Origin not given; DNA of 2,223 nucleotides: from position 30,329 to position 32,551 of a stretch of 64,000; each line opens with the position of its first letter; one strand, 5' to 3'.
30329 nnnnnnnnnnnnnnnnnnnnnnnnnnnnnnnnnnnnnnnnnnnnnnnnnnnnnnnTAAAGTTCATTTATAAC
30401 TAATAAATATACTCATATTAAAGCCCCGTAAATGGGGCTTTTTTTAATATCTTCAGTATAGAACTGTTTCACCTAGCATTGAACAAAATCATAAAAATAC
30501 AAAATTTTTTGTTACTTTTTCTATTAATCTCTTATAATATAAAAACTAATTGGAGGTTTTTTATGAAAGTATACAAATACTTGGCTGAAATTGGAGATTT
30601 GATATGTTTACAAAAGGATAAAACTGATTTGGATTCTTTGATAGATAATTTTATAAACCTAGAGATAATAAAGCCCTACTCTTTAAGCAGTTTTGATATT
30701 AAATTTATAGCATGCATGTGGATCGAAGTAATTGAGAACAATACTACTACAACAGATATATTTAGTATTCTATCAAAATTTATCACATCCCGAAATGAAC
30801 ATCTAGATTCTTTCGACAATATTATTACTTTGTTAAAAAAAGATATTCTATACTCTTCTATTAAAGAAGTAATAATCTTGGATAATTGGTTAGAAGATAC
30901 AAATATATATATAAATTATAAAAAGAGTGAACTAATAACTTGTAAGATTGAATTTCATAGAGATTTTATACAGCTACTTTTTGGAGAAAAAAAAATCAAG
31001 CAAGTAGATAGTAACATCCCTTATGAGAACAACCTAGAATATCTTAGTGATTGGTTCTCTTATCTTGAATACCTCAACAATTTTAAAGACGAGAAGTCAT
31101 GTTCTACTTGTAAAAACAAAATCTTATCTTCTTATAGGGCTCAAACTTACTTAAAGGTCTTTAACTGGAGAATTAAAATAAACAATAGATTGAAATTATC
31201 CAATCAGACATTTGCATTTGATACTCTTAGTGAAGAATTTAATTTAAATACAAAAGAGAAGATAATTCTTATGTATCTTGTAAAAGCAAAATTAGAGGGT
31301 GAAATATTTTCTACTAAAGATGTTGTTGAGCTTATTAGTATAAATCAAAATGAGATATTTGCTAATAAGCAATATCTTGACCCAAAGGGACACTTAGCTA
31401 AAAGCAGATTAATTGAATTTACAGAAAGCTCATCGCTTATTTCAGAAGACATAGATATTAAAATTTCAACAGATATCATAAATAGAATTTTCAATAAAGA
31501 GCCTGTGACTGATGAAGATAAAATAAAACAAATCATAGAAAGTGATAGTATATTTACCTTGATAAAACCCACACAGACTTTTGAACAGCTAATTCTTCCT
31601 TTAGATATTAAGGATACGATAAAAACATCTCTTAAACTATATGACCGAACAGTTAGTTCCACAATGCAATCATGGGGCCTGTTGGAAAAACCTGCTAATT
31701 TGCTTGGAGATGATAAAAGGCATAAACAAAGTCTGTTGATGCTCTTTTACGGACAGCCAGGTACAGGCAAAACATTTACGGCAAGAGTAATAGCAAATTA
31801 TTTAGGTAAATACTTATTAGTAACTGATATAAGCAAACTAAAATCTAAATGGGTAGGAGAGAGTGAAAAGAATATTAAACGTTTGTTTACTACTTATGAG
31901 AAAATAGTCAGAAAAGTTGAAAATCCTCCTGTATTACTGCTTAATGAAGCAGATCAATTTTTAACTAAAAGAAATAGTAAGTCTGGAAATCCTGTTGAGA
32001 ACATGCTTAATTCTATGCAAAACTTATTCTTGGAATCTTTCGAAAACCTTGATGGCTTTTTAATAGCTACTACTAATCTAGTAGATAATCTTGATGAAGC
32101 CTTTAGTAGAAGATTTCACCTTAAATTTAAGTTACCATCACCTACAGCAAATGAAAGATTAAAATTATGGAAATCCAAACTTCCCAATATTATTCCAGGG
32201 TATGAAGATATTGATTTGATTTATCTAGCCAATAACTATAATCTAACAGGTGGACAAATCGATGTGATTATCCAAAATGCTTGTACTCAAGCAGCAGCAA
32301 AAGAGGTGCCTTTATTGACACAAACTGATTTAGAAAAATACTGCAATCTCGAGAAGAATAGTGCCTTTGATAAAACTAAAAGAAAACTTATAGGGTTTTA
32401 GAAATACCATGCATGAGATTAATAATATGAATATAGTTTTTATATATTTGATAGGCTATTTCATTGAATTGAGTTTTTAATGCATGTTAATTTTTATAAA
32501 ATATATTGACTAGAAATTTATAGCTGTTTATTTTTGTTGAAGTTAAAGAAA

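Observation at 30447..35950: A+T-rich three-gene island: AAA+ ATPase, GmrSD-like DUF262/DUF1524 nuclease and a convergent PD-(D/E)xK-like nuclease (candidate defence locus)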

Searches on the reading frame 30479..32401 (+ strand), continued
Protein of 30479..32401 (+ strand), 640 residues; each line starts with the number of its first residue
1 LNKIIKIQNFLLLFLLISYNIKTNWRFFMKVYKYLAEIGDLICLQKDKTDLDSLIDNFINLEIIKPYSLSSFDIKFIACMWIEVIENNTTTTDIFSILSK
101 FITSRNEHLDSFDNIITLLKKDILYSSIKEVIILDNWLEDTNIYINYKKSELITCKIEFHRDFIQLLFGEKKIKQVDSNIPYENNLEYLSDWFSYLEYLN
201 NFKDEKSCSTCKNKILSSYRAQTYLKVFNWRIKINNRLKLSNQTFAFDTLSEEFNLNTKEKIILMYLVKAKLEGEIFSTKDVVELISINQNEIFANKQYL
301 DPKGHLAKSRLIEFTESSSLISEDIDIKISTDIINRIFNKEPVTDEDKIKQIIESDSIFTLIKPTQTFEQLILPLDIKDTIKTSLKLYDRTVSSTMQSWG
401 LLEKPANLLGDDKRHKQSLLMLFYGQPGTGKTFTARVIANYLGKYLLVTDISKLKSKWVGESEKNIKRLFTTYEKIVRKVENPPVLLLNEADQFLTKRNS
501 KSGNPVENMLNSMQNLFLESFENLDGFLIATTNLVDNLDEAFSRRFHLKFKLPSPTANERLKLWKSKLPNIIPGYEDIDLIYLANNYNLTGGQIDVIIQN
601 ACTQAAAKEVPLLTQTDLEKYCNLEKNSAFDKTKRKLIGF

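Call 60: search_protein_families(library=pfam, alignment_id=A9, max_evalue=0.0001)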
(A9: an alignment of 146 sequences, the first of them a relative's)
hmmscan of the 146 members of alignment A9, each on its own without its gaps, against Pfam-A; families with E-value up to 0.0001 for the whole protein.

A. member 1, L085:2035-2722:+ (229 aa): 0 families

B. families by the number of members that match (of 146 scanned): 101 families (the first 25 are shown)
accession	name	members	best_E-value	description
PF25583.1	WCX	22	6.3e-17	WCX domain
PF13280.12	WYL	22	1.5e-13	WYL domain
PF11074.14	DUF2779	10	1.2e-42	Domain of unknown function(DUF2779)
PF08279.18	HTH_11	10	5.9e-09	HTH domain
PF00753.33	Lactamase_B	5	2.8e-36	Metallo-beta-lactamase superfamily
PF03235.19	GmrSD_N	5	3.5e-33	GmrSD restriction endonuclease, N-terminal domain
PF00004.35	AAA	4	1.5e-25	ATPase family associated with various cellular activities (AAA)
PF07728.20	AAA_5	4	1.5e-17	AAA domain (dynein-related subfamily)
PF12706.13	Lactamase_B_2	4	6.8e-17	Beta-lactamase superfamily domain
PF03796.21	DnaB_C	3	5.2e-102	DnaB-like helicase C terminal domain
PF10117.15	McrBC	3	1.5e-63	McrBC 5-methylcytosine restriction system component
PF18962.6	Por_Secre_tail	3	1.5e-10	Secretion system C-terminal sorting domain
PF07521.17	RMMBL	3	6.1e-07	Zn-dependent metallo-hydrolase RNA specificity domain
PF09903.14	DUF2130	2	3.3e-75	Uncharacterized protein conserved in bacteria (DUF2130)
PF18911.6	PKD_4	2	6e-10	PKD domain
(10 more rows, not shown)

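Call 61: search_protein_families(library=padloc, alignment_id=A9, max_evalue=1e-10)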
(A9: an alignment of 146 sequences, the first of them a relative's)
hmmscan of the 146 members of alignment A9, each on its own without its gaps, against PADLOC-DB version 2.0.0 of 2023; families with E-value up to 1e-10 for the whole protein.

A. member 1, L085:2035-2722:+ (229 aa): 0 families

B. families by the number of members that match (of 146 scanned): 66 families (the first 25 are shown)
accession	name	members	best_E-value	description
PDLC01766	Cas3c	22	4.6e-32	-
PDLC01652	WYL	22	1.9e-28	"CAS-I,CAS-II,CAS-III,CAS-IV,CAS-V,CAS-VI; associated_signaling"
PDLC01457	WYL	21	2e-34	"CAS-I,CAS-II,CAS-III,CAS-IV,CAS-V,CAS-VI; associated_signaling"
PDLC04157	HEC-06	3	8e-44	-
PDLC04155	HEC-06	3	3.2e-36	-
PDLC04154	HEC-06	3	4.6e-36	-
PDLC02695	Orf5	3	3.7e-30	Orf5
PDLC02687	Orf5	3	6.2e-27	Orf5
PDLC02693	Orf5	3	1.1e-26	Orf5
PDLC02701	Orf5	3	2.1e-26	Orf5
PDLC02700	Orf5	3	4.2e-24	Orf5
PDLC02786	SspE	3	2.1e-13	SspE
PDLC02690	Orf5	2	2.6e-18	Orf5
PDLC02691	Orf5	2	5.4e-17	Orf5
PDLC02686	Orf5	2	5.4e-16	Orf5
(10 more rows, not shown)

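Call 68: search_protein_families(library=phrogs, proteins=[window:30563-32401:+], max_evalue=0.001)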
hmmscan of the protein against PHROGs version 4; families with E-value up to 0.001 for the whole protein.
window:30563-32401:+ (612 aa): 12 families
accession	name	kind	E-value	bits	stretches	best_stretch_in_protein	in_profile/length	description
phrog_3757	-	unknown function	2.1e-42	146.9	1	317-604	65-334/367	-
phrog_10401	-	other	1.9e-40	140.3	1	391-590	461-652/667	ATPase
phrog_9172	-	unknown function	6.5e-25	88.9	1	393-529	110-247/509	-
phrog_8638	-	unknown function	5.6e-14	52.6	1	393-590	308-506/568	-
phrog_7485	-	unknown function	8.3e-12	45.8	1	392-517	229-350/430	-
phrog_168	-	DNA, RNA and nucleotide metabolism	3.9e-08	34.4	1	393-531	45-163/314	clamp loader of DNA polymerase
phrog_16448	-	other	3.5e-06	26.6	1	384-530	443-597/680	ATPase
phrog_50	-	DNA, RNA and nucleotide metabolism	4.4e-05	23.7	1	393-466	372-445/570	DnaC-like helicase loader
phrog_5846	-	DNA, RNA and nucleotide metabolism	4.6e-05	23.9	1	392-429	40-67/380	clamp loader of DNA polymerase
phrog_4339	-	unknown function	0.00015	22.1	1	235-478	177-378/552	-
phrog_30773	-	unknown function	0.00017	21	1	393-578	199-385/666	-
phrog_11838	-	DNA, RNA and nucleotide metabolism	0.00097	19.4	0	393-486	43-130/420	clamp loader of DNA polymerase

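Call 76: list_cluster_members(proteins=[P0001, P0121, P0241, P0264])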
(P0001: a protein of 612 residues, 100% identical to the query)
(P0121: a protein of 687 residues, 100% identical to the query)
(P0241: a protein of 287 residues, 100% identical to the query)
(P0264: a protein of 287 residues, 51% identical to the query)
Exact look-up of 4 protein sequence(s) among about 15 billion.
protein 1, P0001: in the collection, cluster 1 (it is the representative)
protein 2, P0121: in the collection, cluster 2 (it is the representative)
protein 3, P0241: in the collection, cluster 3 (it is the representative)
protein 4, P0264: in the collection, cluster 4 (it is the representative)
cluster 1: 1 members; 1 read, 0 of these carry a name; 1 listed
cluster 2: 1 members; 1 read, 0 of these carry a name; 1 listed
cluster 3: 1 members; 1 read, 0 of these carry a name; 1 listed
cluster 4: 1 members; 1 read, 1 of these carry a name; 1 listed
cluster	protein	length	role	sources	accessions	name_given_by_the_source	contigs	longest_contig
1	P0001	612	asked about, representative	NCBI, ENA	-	-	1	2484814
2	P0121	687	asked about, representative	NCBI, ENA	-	-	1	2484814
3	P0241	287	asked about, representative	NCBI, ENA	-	-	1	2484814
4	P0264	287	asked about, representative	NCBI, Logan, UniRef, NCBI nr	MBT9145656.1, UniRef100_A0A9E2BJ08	MAG: hypothetical protein DDT42_01531 [candidate division WS2 bacterium] | Restriction endonuclease n=1 Tax=Psychracetigena formicireducens TaxID=2986056 ... | hypothetical protein [Candidatus Psychracetigena formicireducens]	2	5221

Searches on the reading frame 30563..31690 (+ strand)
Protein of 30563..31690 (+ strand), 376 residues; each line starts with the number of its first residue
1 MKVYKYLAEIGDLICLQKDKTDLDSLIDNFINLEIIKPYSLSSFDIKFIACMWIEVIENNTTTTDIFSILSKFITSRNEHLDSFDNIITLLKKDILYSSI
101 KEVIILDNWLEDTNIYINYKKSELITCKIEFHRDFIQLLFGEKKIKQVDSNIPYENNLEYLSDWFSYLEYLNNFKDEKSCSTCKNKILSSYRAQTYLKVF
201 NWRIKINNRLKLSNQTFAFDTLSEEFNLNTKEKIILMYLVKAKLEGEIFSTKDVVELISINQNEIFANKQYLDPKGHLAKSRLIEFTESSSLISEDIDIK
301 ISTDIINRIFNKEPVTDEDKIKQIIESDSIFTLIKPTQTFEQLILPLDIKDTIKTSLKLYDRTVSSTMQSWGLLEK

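Call 71: predict_structure(alignment_id=A10)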
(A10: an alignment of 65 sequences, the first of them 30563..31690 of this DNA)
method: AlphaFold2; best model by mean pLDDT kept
length: 376 residues; sequences in the alignment: 65
mean_pLDDT: 83.4   pTM: 0.67
mean pLDDT of the five models: 83.4, 82.3, 82.2, 80.4, 79.8
residues with pLDDT >= 90: 150; 70-90: 170; 50-70: 42; < 50: 14
segments of 3 or more residues with pLDDT < 50: 290-292, 328-334
pLDDT, mean of each block of 10 residues (from residue 1): 89 85 90 91 96 91 91 92 94 89 80 79 90 90 64 89 93 74 65 84 90 90 93 95 86 89 88 91 80 68 87 54 52 58 85 87 82 73
secondary structure, 60 per line:
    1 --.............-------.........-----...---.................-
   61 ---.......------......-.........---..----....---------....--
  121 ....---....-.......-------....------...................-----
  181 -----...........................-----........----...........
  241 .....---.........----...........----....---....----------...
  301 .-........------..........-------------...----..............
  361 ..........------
elements in order: H3-15 H23-31 H43-59 H66-70 H77-82 H84-92 E102-105 E115-118 H121-124 E128-131 H133-139 H147-150 H157-175 E186-189 H190-212 H218-225 H230-245 H251-257 H262-272 H277-280 E284-287 E298-301 H303-310 H317-326 H347-370

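Call 74: fold_search(model_id=the predicted structure, library=pdb)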
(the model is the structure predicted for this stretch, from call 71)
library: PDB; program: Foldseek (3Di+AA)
matches with E <= 10: 288; with E <= 0.001: 0
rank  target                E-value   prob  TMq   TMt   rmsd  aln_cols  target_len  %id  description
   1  5oqj_2                4.2e-02  0.57  0.18  0.18  26.8       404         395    9  STRUCTURE OF YEAST TRANSCRIPTION PRE-INITIATION COMPLEX WITH TFIIH (released 2018-04-25)
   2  5aip_A                6.7e-02  1.00  0.18  0.43   8.4       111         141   12  Crystal structure of NadR in complex with 4-hydroxyphenylacetate (released 2016-03-02)
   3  9cgc_O                1.2e-01  0.30  0.17  0.16  21.1       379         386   13  Yeast 26S proteasome non-substrate-engaged (S1 state) (released 2025-07-09)
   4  7dvv_B                1.2e-01  0.97  0.19  0.44  18.8       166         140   14  Heme sensor protein PefR from Streptococcus agalactiae bound to operator DNA (28-mer) (released 2021-09-29)
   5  4ld5_C                2.0e-01  0.99  0.19  0.46  14.6       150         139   14  Crystal structure of MepR Q18P mutant from multidrug resistant S. aureus clinical isolate (released 2013-09-11)
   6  8yli_B                2.3e-01  0.96  0.18  0.38  16.8       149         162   12  Crystal structure of Pectobacterium atrosepticum PecS in complex with operator DNA (released 2024-11-13)
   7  5e1w                  2.3e-01  0.90  0.17  0.32  16.4       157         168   17  Crystal structure of the organohalide sensing RdhR-CbdbA1625 transcriptional regulator in the ligand free form (released 2016-10-05)
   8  7dvr                  2.5e-01  0.93  0.19  0.43  19.1       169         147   14  Crystal structure of heme sensor protein PefR from Streptococcus agalactiae in complex with heme (released 2021-09-29)
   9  7dvt                  2.6e-01  0.95  0.19  0.45  19.4       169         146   14  Crystal structure of heme sensor protein PefR in complex with heme and carbon monoxide (released 2021-09-29)
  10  5e1z                  2.6e-01  0.82  0.18  0.34  20.5       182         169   15  Crystal structure of the organohalide sensing RdhR-CbdbA1625 transcriptional regulator in the 2,4-dichlorophenol bound f (released 2016-10-05)
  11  4ld5_A                2.7e-01  0.96  0.22  0.51  16.5       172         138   14  Crystal structure of MepR Q18P mutant from multidrug resistant S. aureus clinical isolate (released 2013-09-11)
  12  9ilk_MODEL_1_A        3.2e-01  0.92  0.18  0.48  12.4       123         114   11  monomeric SarA, truncation of residue 20-124 (released 2025-10-15)
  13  4rgr_A                3.6e-01  0.72  0.16  0.34  16.5       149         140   10  Crystal Structure of Putative MarR Family Transcriptional Regulator HcaR from Acinetobacter sp. ADP (released 2015-03-04)
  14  9qe0_E                3.6e-01  0.15  0.17  0.13  21.5       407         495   11  Neobacillus vireti Wadjet-II JetABC dimer (released 2025-06-25)
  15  8ylh_B                3.8e-01  0.89  0.18  0.37  16.8       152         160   12  Crystal structure of Pectobacterium atrosepticum PecS (released 2024-11-13)
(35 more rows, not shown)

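Call 92: fold_search(model_id=the predicted structure, library=viral)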
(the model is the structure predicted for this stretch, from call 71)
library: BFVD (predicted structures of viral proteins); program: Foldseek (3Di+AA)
matches with E <= 10: 303; with E <= 0.001: 0
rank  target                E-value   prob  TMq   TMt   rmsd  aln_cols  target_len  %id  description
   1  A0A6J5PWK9            7.1e-02  0.21  0.14  0.11  25.7       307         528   12  Uncharacterized protein [uncultured Caudovirales phage]
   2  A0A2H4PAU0            7.5e-02  0.51  0.15  0.17  16.9       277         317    8  (no name in the UniProt tables at hand)
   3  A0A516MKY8            9.0e-02  0.97  0.21  0.41  14.9       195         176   11  (no name in the UniProt tables at hand)
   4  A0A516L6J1            1.1e-01  0.84  0.18  0.36  21.1       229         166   10  (no name in the UniProt tables at hand)
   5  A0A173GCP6            1.7e-01  0.97  0.19  0.39  14.9       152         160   16  Uncharacterized protein [Pseudomonas phage VSW-3]
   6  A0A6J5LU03            1.7e-01  0.38  0.15  0.24  15.3       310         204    9  Transcription regulator TrmB, N-terminal [uncultured Caudovirales phage]
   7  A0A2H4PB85            2.2e-01  0.57  0.13  0.12  19.3       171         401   12  (no name in the UniProt tables at hand)
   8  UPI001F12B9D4         2.5e-01  0.14  0.13  0.10  28.2       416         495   11  (no name look-up for this kind of identifier)
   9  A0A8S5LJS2            2.9e-01  0.21  0.15  0.19  19.2       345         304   10  Uncharacterized protein [Siphoviridae sp. ct3o911]
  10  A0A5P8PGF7            3.5e-01  0.80  0.15  0.36  15.6       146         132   14  (no name in the UniProt tables at hand)
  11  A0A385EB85            3.5e-01  0.66  0.16  0.36  14.5       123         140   12  Uncharacterized protein [Caulobacter phage CcrPW]
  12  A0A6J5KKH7            3.7e-01  0.63  0.15  0.33  13.7       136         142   12  Uncharacterized protein [uncultured Caudovirales phage]
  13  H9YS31                3.8e-01  0.97  0.17  0.57   3.4        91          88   20  (no name in the UniProt tables at hand)
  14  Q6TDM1                3.8e-01  0.87  0.13  0.47   7.1        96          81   14  ORF E81 [Sulfolobus virus Kamchatka 1]
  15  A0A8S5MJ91            4.0e-01  0.91  0.18  0.27   7.5       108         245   14  Chromosome replication initiation protein [Siphoviridae sp. ctHMI2]
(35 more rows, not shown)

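Call 97: search_protein_representatives(protein=window:30563-31690:+)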
Query: 376 residues. Proteins with E-value up to 0.001 (for the whole library): 79; up to 1e-10: 42; up to 1e-30: 8. The best 79 are listed.
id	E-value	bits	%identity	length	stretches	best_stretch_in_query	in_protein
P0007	4.6e-95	335.6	46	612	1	1-375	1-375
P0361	9.1e-54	199.8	37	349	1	22-336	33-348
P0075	2.6e-44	168.7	30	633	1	36-375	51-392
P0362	5.3e-43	164.4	30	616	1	17-373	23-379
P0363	1.6e-40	156.3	29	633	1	38-373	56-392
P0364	9.2e-34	134.0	30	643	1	34-374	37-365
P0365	2.0e-32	129.6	31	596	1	13-374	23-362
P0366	7.8e-32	127.7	28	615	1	7-373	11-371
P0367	8.6e-30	121.0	28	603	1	36-375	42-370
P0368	6.2e-29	118.1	26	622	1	112-373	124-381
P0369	1.2e-28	117.2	24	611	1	27-374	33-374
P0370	1.2e-28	117.2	23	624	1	36-373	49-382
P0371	6.2e-28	114.8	29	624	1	32-374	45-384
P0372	5.7e-27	111.7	26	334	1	30-332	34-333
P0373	7.3e-26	108.0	27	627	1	17-376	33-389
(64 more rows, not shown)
